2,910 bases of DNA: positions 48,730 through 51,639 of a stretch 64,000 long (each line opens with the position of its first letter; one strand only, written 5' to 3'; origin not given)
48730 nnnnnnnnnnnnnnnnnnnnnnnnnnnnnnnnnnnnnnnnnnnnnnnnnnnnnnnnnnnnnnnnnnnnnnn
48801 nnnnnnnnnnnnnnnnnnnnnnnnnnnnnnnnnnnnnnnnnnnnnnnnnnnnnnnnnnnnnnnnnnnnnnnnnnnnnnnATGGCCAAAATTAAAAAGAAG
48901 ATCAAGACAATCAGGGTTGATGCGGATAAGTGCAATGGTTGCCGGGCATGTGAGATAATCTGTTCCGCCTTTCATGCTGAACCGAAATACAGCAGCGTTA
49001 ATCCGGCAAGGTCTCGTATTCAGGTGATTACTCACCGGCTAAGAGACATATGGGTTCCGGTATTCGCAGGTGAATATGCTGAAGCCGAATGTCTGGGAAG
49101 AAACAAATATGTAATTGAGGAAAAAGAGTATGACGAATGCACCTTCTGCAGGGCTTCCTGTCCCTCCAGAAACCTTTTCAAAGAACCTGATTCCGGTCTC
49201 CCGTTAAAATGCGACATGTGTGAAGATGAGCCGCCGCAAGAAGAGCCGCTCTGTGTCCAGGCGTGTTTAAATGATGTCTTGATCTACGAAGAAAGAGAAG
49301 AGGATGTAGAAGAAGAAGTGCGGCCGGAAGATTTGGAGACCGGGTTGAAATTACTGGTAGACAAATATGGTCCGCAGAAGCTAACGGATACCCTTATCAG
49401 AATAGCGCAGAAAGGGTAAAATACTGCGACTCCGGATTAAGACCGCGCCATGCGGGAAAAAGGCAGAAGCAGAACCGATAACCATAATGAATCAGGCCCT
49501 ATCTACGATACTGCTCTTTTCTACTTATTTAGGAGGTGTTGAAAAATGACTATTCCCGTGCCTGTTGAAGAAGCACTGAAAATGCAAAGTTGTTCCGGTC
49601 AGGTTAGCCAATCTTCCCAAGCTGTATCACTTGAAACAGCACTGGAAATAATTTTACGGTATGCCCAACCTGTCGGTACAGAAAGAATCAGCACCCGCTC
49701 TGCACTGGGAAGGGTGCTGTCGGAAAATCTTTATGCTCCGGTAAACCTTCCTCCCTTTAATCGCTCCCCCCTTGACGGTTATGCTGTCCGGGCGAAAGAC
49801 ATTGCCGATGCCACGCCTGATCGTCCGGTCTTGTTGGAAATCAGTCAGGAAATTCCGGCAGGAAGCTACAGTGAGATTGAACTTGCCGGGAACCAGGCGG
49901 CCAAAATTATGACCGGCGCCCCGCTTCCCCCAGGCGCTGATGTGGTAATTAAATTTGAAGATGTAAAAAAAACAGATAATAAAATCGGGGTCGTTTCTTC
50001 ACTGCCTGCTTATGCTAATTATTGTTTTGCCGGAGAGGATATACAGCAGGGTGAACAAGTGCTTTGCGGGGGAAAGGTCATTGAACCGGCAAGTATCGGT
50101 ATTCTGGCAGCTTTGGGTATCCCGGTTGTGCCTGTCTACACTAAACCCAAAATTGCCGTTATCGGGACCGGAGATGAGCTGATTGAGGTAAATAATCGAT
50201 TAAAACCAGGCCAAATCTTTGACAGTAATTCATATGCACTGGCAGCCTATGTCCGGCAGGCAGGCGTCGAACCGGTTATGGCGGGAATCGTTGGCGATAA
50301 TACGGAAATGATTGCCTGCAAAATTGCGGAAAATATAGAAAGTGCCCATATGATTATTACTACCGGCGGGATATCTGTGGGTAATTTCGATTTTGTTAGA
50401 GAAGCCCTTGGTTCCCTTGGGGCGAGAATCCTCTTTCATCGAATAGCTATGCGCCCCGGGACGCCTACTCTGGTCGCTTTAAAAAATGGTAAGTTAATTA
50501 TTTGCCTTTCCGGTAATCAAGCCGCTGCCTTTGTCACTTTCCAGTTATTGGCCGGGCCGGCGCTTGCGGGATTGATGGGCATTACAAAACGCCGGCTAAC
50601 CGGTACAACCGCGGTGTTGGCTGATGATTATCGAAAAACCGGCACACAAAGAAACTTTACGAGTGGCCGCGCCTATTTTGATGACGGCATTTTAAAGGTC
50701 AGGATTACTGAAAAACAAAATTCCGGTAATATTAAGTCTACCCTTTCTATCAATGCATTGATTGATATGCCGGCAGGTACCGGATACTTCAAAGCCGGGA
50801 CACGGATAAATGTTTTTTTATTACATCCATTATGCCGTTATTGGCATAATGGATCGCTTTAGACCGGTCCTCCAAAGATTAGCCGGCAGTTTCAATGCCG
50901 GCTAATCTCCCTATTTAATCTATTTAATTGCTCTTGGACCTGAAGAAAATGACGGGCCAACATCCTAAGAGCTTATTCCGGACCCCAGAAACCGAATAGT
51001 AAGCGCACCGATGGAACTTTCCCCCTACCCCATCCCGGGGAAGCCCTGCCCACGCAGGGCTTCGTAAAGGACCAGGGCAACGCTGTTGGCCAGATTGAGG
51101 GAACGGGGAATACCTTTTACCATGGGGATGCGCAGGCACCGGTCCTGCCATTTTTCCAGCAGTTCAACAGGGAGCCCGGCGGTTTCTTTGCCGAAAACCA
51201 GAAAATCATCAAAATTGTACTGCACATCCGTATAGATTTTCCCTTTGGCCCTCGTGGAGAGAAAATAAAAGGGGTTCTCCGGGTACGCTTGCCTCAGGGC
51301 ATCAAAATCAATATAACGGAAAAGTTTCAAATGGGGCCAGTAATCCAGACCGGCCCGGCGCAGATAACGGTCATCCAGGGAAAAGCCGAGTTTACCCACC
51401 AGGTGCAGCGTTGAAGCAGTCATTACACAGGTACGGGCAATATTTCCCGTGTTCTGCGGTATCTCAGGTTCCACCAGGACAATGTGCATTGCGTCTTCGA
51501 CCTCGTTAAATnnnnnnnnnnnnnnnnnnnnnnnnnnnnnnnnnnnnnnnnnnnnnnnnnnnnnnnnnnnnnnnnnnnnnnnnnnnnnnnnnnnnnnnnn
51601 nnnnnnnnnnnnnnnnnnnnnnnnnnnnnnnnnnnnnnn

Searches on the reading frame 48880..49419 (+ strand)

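Call 71: search_protein_families(library=pfam, proteins=[window:48880-49419:+], max_evalue=0.0001)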
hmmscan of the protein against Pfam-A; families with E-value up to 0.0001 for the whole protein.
window:48880-49419:+ (179 aa): 3 families
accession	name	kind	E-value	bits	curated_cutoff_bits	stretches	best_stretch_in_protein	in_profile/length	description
PF12837.12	Fer4_6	-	1.5e-05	25.2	25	1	11-29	2-20/24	4Fe-4S binding domain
PF13247.11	Fer4_11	-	4.8e-05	23.9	26.2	1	79-134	38-95/100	4Fe-4S dicluster domain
PF13237.11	Fer4_10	-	6.6e-05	23.2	25.5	0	10-28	34-52/53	4Fe-4S dicluster domain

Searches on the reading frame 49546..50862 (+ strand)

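Call 26: search_protein_families(library=pfam, proteins=[window:49546-50862:+], max_evalue=0.0001)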
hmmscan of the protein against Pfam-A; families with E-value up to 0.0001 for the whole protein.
window:49546-50862:+ (438 aa): 3 families
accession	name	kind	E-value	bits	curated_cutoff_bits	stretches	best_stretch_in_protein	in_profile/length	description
PF03453.22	MoeA_N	-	8.4e-44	149.5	30.8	1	27-191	1-160/160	MoeA N-terminal region (domain I and II)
PF00994.29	MoCF_biosynth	-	3.1e-31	108.4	26.6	1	204-340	1-142/144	Probable molybdopterin binding domain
PF03454.20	MoeA_C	-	5.3e-08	33.4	22.1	1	355-426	1-72/72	MoeA C-terminal region (domain IV)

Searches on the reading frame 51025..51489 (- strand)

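Call 27: search_protein_families(library=pfam, proteins=[window:51025-51489:-], max_evalue=0.0001)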
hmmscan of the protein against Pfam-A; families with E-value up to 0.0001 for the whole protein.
window:51025-51489:- (154 aa): 1 family
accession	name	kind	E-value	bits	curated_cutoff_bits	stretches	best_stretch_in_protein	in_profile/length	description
PF00588.24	SpoU_methylase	-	7.7e-31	107.5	29.7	1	2-142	3-142/142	SpoU rRNA Methylase family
